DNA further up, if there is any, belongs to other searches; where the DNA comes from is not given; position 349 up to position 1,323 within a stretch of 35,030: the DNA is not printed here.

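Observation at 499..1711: Panacea (DUF4065)-like gene coupled to a coiled-coil/3-TM membrane protein beyond the lysis cassette: candidate PanA-PanT-type toxin-antitoxin or abortive-infection module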

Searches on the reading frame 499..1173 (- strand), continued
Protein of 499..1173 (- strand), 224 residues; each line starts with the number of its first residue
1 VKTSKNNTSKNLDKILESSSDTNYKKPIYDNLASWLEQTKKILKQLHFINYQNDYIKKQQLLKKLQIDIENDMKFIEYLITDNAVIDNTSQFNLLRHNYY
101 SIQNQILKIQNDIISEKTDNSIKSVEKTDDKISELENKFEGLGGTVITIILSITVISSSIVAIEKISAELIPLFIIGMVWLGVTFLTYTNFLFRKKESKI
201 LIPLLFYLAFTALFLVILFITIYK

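Call 83: find_encoding_contigs(protein=P0159, flank=3000, max_places=2)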
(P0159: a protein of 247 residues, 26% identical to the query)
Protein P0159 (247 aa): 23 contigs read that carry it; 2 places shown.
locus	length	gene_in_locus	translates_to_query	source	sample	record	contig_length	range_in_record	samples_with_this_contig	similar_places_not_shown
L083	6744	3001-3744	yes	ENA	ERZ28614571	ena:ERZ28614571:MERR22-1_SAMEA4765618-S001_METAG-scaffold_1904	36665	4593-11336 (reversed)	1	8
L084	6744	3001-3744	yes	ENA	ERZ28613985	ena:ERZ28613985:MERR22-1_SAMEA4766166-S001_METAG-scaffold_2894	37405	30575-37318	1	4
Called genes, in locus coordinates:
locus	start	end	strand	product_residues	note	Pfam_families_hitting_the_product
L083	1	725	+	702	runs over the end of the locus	-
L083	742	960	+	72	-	-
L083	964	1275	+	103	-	-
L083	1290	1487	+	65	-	-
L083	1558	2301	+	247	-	PF01510:Amidase_2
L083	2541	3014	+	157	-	PF13274:SocA_Panacea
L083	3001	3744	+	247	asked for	-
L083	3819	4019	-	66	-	-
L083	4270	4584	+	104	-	-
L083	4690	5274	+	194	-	PF02899:Phage_int_SAM_1, PF00589:Phage_integrase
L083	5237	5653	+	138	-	PF00589:Phage_integrase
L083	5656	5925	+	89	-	-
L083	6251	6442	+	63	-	PF12844:HTH_19 (weak), PF01381:HTH_3, PF13443:HTH_26, PF13560:HTH_31 (weak)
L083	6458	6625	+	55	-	-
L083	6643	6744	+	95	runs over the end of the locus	-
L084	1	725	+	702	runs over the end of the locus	-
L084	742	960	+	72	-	-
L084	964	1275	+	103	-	-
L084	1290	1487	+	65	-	-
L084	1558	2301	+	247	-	PF01510:Amidase_2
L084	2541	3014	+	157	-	PF13274:SocA_Panacea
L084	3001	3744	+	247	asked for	-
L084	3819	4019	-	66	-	-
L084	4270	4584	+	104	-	-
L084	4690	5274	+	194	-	PF02899:Phage_int_SAM_1, PF00589:Phage_integrase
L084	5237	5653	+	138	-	PF00589:Phage_integrase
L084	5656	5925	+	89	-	-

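Call 89: predict_structure(alignment_id=A4)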
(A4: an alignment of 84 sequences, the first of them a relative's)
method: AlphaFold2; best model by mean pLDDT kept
length: 224 residues; sequences in the alignment: 84
mean_pLDDT: 88.4   pTM: 0.65
mean pLDDT of the five models: 88.4, 87.8, 87.3, 87.0, 86.9
residues with pLDDT >= 90: 154; 70-90: 38; 50-70: 29; < 50: 3
segments of 3 or more residues with pLDDT < 50: 1-3
pLDDT, mean of each block of 10 residues (from residue 1): 53 61 69 94 98 97 98 94 76 95 98 98 98 92 89 92 95 93 89 80 92 95 92
secondary structure, 60 per line:
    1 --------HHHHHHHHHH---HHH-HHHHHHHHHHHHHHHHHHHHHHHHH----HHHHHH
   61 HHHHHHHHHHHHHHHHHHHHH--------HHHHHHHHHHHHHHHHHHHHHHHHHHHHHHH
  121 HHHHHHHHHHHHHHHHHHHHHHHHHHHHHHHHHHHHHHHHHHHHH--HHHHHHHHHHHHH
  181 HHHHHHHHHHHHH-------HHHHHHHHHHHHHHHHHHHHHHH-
elements in order: H9-18 H26-50 H55-81 H90-165 H168-193 H201-223
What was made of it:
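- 760..1173 (-): PanT-like protein, cytoplasmic N-terminal helical domain (aa 1-138). This is the fast-evolving part and the proposed PanA-binding or regulatory region. It contains the conserved LRHxYY motif (aa 95-100). AlphaFold2 helices 26-50, 55-81 and 90-165 (call 89).
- Checked: Its N-terminal part is all-helical (AlphaFold2 pLDDT 88.4, helices 26-50, 55-81 and 90-165; call 89).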

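Call 92: fold_search(model_id=the predicted structure, library=pdb)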
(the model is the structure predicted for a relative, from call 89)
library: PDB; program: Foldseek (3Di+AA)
matches with E <= 10: 133; with E <= 0.001: 0
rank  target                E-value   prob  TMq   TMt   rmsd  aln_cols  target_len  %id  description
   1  4i0u_E                2.4e-01  0.57  0.26  0.19  11.5       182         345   13  Improved structure of Thermotoga maritima CorA at 2.7 A resolution (released 2013-03-06)
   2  8tup_A                2.5e-01  0.84  0.36  0.27  10.5       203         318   13  Cryo-EM structure of the human MRS2 magnesium channel under Mg2+-free condition (released 2023-09-13)
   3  3lg7_A                3.3e-01  0.82  0.25  0.44  11.7       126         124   12  Crystal structure of HIV epitope-scaffold 4E10_S0_1EZ3A_002_C (released 2010-09-22)
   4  5jrw_A                3.8e-01  0.63  0.31  0.23  11.0       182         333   14  Crystal structure of Thermotoga maritima mutant D89R/D253R (released 2017-01-25)
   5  3jcf_A                4.3e-01  0.44  0.27  0.20  11.3       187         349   14  Cryo-EM structure of the magnesium channel CorA in the closed symmetric magnesium-bound state (released 2016-02-17)
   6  4i0u_H                4.5e-01  0.44  0.27  0.20  11.3       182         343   13  Improved structure of Thermotoga maritima CorA at 2.7 A resolution (released 2013-03-06)
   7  5jrw_D                5.3e-01  0.51  0.31  0.23  11.2       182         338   14  Crystal structure of Thermotoga maritima mutant D89R/D253R (released 2017-01-25)
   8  8tme_C                5.3e-01  0.28  0.22  0.17  12.4       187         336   13  Cryo-EM structure of CorA in complex with conformation-specific synthetic antibody C18 and 100 uM MgCl2, State MG0.1-1 (released 2025-02-12)
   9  5jrw_C                5.6e-01  0.47  0.30  0.23  10.0       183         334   12  Crystal structure of Thermotoga maritima mutant D89R/D253R (released 2017-01-25)
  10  5jtg_A                5.6e-01  0.33  0.21  0.16  11.7       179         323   12  Crystal structure of Thermotoga maritima mutant D89K/D253K (released 2017-01-25)
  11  5jtg_B                6.2e-01  0.28  0.22  0.16  12.5       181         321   13  Crystal structure of Thermotoga maritima mutant D89K/D253K (released 2017-01-25)
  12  8tul_A                6.6e-01  0.69  0.37  0.28  10.3       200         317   14  Cryo-EM structure of the human MRS2 magnesium channel under Mg2+ condition (released 2023-09-13)
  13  5jtg_E                6.6e-01  0.25  0.21  0.17  12.7       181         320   13  Crystal structure of Thermotoga maritima mutant D89K/D253K (released 2017-01-25)
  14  8tme_E                6.6e-01  0.25  0.24  0.19  10.0       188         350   13  Cryo-EM structure of CorA in complex with conformation-specific synthetic antibody C18 and 100 uM MgCl2, State MG0.1-1 (released 2025-02-12)
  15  8tmd_E                8.1e-01  0.25  0.22  0.16  10.7       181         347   13  Cryo-EM structure of CorA in complex with conformation-specific synthetic antibody C18 and 100 uM MgCl2, State MG0.1-1 (released 2025-02-12)
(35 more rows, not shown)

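Call 93: list_cluster_members(proteins=[P0040, P0046, P0056, P0062, P0067, P0072, P0077, P0090, P0110, P0119])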
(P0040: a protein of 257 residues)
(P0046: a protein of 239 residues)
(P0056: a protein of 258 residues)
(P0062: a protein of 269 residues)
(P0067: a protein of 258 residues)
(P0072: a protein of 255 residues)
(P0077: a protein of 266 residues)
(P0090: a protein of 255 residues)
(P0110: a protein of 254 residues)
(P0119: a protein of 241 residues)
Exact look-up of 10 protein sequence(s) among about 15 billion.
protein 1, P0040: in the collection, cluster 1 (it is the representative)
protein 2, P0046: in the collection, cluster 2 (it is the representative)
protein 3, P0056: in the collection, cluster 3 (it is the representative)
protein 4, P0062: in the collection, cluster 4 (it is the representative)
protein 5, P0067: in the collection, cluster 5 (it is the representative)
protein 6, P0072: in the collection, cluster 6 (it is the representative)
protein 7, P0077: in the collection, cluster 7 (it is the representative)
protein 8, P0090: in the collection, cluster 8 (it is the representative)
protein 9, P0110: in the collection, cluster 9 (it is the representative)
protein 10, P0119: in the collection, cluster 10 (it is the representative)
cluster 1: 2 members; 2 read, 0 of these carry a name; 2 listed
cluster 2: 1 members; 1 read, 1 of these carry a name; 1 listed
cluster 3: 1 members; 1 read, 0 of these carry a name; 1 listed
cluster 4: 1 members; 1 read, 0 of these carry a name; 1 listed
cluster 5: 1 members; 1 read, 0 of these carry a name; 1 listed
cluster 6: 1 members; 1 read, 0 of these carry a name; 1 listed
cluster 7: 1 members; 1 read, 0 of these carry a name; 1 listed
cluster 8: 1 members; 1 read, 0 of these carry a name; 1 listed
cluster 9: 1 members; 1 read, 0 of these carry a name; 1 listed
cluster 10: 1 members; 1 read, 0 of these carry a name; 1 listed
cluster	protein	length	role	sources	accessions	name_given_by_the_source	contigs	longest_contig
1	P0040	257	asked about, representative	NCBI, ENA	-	-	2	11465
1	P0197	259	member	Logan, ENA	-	-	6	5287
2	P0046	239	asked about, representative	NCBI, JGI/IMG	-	hypothetical protein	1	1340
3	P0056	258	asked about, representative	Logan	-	-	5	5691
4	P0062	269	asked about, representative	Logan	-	-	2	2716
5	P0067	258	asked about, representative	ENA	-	-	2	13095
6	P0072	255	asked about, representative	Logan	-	-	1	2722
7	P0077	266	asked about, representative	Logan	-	-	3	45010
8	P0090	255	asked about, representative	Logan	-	-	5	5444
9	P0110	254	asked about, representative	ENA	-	-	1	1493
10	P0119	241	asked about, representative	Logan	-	-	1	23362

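Call 99: search_dna_similar(query=window:499-1173:-, collection=plasmids, mode=protein, max_evalue=0.1, max_rows=10)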
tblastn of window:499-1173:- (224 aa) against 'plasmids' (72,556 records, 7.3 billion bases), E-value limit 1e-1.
No match.
